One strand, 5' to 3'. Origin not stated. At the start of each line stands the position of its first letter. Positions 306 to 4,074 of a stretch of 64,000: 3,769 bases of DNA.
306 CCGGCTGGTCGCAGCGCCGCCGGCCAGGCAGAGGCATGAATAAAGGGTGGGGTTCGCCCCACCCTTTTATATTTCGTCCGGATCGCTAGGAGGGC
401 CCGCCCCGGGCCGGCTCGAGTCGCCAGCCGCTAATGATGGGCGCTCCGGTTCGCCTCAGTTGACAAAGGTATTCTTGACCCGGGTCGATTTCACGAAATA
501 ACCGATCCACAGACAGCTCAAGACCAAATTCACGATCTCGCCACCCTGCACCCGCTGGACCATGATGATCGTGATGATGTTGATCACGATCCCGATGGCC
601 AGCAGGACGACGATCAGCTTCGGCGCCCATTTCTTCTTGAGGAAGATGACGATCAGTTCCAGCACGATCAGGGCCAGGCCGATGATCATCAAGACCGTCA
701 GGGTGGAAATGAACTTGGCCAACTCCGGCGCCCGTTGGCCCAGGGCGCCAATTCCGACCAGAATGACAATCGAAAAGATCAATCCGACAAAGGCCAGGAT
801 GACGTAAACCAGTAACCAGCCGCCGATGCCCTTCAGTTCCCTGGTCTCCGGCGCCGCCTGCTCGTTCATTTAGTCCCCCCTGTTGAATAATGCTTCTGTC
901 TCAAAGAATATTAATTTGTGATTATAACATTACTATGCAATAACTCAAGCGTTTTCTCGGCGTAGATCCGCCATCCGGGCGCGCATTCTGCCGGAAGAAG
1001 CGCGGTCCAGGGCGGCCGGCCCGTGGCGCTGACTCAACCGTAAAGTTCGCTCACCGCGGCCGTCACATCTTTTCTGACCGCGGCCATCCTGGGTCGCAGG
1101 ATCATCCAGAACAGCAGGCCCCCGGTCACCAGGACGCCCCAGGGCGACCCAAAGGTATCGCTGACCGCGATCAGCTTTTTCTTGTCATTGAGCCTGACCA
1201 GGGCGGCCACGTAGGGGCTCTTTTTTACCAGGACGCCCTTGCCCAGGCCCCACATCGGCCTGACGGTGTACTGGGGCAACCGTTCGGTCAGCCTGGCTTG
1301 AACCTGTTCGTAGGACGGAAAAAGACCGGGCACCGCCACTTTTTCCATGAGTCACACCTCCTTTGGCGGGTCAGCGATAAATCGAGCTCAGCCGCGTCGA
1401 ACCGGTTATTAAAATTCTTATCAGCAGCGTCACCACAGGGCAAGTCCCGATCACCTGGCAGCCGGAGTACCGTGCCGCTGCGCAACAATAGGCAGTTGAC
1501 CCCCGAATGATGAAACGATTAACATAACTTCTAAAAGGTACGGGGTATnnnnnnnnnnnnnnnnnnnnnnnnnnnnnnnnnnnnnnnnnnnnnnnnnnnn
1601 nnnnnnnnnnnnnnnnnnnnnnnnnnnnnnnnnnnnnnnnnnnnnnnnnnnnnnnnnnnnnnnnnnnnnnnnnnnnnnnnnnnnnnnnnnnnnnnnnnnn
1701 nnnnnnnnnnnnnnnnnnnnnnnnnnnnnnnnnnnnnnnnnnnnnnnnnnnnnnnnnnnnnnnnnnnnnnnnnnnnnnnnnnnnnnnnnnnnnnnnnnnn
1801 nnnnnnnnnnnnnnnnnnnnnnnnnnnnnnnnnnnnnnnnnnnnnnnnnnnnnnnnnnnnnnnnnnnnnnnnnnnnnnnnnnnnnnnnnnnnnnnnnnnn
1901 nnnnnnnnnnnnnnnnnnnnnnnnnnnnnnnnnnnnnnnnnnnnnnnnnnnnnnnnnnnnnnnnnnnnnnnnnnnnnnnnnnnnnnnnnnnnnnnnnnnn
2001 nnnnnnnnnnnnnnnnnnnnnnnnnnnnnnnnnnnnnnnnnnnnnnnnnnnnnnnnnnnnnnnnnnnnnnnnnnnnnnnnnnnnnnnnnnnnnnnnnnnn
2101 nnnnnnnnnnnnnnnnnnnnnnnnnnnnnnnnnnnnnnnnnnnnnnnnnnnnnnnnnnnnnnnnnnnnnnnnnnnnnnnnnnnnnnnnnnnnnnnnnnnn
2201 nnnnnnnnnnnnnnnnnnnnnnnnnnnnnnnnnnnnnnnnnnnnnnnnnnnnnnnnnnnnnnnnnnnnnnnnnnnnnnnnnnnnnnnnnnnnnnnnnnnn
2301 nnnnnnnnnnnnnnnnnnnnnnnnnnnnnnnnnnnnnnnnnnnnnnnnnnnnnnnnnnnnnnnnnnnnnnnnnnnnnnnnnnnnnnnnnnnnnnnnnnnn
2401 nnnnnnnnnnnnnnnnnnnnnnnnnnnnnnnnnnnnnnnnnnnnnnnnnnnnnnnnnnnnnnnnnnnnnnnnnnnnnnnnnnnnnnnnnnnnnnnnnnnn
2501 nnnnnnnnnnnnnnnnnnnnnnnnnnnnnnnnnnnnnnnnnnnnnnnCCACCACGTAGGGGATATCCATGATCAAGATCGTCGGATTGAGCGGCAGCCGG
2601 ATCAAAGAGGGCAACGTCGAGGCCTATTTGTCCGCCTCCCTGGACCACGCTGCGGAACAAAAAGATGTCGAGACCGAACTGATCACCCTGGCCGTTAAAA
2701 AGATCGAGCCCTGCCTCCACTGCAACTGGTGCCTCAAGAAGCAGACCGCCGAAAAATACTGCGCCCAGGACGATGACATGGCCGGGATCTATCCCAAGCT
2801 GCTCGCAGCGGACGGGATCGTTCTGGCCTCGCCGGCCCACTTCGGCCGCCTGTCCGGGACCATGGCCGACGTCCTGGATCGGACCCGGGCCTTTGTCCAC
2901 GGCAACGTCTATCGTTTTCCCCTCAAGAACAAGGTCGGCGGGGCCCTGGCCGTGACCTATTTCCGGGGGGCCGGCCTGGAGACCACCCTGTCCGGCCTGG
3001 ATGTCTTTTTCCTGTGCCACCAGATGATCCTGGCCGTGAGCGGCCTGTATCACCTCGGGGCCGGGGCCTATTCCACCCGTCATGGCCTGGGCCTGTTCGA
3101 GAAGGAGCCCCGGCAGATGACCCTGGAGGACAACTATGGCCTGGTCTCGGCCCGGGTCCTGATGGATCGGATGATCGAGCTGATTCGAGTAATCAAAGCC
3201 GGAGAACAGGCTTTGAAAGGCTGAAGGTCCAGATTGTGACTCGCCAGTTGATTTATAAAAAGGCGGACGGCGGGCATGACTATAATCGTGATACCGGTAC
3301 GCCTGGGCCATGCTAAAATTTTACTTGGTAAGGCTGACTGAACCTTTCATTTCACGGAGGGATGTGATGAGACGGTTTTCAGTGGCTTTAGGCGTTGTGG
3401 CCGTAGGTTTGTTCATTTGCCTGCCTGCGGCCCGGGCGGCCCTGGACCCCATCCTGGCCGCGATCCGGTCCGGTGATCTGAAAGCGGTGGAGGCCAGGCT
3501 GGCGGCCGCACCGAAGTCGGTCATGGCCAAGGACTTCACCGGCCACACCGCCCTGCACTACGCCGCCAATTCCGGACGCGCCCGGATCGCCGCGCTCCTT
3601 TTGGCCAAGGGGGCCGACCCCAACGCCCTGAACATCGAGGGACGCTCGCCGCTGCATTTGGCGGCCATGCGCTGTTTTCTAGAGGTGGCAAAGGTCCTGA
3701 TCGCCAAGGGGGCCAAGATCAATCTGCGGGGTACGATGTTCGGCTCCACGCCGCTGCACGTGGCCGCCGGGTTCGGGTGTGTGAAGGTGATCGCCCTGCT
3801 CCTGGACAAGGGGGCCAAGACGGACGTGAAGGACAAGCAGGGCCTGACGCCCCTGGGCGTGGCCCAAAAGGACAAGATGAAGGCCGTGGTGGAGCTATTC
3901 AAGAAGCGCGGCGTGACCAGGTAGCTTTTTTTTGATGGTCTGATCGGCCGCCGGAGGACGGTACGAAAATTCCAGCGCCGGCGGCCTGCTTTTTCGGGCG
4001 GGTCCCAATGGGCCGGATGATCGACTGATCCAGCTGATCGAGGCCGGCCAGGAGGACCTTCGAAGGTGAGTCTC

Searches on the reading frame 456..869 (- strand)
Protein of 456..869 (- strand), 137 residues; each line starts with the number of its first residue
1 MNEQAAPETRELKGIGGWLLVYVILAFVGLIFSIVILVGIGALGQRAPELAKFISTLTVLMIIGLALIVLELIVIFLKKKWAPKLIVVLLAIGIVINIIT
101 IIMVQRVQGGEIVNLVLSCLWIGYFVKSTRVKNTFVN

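Call 3: search_protein_families(library=pfam, max_evalue=1, proteins=[window:456-869:-])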
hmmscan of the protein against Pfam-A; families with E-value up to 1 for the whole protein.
window:456-869:- (137 aa): 2 families
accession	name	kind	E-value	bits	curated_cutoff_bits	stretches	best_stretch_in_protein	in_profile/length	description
PF10754.15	DUF2569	-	8.3e-10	39.7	26.5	1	13-136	2-143/143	Protein of unknown function (DUF2569)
PF02300.22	Fumarate_red_C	-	0.83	10.2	24.2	0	30-75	35-80/127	Fumarate reductase subunit C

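Call 8: search_protein_families(library=ncbifam, max_evalue=0.1, proteins=[window:456-869:-])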
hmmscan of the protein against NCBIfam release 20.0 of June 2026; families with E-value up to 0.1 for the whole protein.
window:456-869:- (137 aa): 0 families

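Call 39: find_related_loci(query=A6, collection=genome_contigs, flank=10000)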
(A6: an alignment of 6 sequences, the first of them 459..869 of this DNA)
Query A6 (137 aa) in genome_contigs; peptide patterns used: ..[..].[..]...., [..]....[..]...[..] (x = any residue, [..] = any of these).
190 stretches matched a pattern; 133 encode a relative of the query (tblastn E <= 1e-3); the best 80 are kept; 80 distinct loci.
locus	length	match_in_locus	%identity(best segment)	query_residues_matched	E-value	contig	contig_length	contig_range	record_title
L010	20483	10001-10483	34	2-137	2e-15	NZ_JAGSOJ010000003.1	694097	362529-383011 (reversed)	Oceanirhabdus seepicola strain ZWT Scaffold3, whole genome shotgun sequence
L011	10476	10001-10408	39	13-137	2e-13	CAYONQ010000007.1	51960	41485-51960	MAG TPA_asm: uncultured Pirellulales bacterium isolate binchicken_co262_96 genome assembly, contig: NODE_490_length_5196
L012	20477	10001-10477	28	7-137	2e-12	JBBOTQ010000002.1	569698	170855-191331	Priestia sp. FSL H7-0729 PS01415_SAMN25893906_2, whole genome shotgun sequence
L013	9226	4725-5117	38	8-135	3e-12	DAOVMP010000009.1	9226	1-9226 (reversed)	MAG TPA_asm: Candidatus Woesearchaeota archaeon isolate CSMAG_1474 CSMAG_1474_k141_2931130_length_9226_cov_12.0000, whol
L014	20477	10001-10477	29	7-137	4e-12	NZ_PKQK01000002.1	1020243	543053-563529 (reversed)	Paenibacillus sp. PCH8 unitig_2, whole genome shotgun sequence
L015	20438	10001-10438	31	2-136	7e-12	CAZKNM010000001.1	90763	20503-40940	MAG TPA_asm: uncultured Melioribacteraceae bacterium isolate binchicken_co364_12 genome assembly, contig: NODE_75_length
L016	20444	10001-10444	32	1-137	6e-12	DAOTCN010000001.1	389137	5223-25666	MAG TPA_asm: Candidatus Paceibacterota bacterium isolate AMR_MDS_3180 NODE_13_length_389137_cov_9.135789, whole genome s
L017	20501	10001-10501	29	1-136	1e-11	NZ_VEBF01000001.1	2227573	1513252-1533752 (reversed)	Paenibacillus xylanexedens strain DE0301 NODE_1_length_2227573_cov_39.703333, whole genome shotgun sequence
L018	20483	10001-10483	33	2-137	1e-11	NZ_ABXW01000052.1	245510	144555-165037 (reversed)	Providencia alcalifaciens DSM 30120 P_alcalifaciens-1.0_Cont138.1, whole genome shotgun sequence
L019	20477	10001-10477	28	7-137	1e-11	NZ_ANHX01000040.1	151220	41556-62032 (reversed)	Paenibacillus sp. PAMC 26794 5104_40, whole genome shotgun sequence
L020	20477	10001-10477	27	7-137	2e-11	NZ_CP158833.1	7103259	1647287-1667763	Paenibacillus amylolyticus strain PAE4 chromosome, complete genome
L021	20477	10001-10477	28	7-137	3e-11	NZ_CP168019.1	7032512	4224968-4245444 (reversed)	Paenibacillus amylolyticus strain Cl19 chromosome, complete genome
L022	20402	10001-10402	31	1-137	4e-11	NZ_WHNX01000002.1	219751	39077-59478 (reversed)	Alkalibaculum sporogenes strain M08 DMB NODE_2_length_219751_cov_7.309053, whole genome shotgun sequence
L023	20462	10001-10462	31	2-137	1e-10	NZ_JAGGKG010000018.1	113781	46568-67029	Paenibacillus turicensis strain DSM 14349 Ga0454110_18, whole genome shotgun sequence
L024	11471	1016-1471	31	11-137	1e-10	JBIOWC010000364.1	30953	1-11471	MAG: Blastocatellia bacterium isolate MAG092 k127_2629624, whole genome shotgun sequence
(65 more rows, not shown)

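Call 76: search_protein_families(library=padloc, max_evalue=0.01, proteins=[window:456-869:-])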
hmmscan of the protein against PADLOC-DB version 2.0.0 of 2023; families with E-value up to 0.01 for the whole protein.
window:456-869:- (137 aa): 0 families

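Call 77: search_protein_families(library=phrogs, max_evalue=0.01, proteins=[window:456-869:-])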
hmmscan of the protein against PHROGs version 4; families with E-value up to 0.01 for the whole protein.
window:456-869:- (137 aa): 0 families

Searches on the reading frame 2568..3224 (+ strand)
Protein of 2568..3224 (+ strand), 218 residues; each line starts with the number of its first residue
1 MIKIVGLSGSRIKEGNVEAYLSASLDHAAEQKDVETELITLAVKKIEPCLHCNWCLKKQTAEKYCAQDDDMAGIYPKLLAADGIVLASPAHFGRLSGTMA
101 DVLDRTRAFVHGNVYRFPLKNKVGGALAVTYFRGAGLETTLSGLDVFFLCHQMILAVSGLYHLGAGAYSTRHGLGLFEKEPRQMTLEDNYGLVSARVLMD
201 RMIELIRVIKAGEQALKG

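Call 42: search_protein_families(library=pfam, max_evalue=0.00001, proteins=[window:2568-3224:+])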
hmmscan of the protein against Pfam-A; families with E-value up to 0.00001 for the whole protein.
window:2568-3224:+ (218 aa): 1 family
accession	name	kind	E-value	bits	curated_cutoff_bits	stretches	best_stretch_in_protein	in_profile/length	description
PF03358.20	FMN_red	-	5.3e-22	78.5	24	1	2-161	1-145/152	NADPH-dependent FMN reductase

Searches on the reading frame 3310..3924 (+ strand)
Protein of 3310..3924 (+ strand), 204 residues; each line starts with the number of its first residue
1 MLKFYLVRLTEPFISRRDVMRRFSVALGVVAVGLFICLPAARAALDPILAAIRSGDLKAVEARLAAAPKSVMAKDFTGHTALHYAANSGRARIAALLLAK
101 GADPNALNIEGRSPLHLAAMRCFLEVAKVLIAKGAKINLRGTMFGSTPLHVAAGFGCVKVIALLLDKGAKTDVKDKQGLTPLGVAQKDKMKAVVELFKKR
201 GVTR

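Call 95: search_protein_families(library=pfam, max_evalue=0.01, proteins=[window:3310-3924:+])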
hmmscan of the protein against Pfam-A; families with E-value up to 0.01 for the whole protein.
window:3310-3924:+ (204 aa): 6 families
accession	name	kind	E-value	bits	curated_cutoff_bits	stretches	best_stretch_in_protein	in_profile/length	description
PF00023.36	Ank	-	7.3e-28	95.5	21.1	3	78-108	2-32/33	Ankyrin repeat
PF12796.13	Ank_2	-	1e-25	90.5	27.3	2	50-140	3-89/90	Ankyrin repeats (3 copies)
PF13606.12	Ank_3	-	6.6e-22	75.4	22.3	3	110-138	1-29/30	Ankyrin repeat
PF13637.12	Ank_4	-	1.8e-20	73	22.7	2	82-131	1-50/50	Ankyrin repeats (many copies)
PF13857.12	Ank_5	-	3.1e-16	59.8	27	2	70-118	8-56/56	Ankyrin repeats (many copies)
PF24521.3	Ank_KRIT1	-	1.9e-07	31.3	80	0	76-131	44-105/149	KRIT1 ankyrin-repeats domain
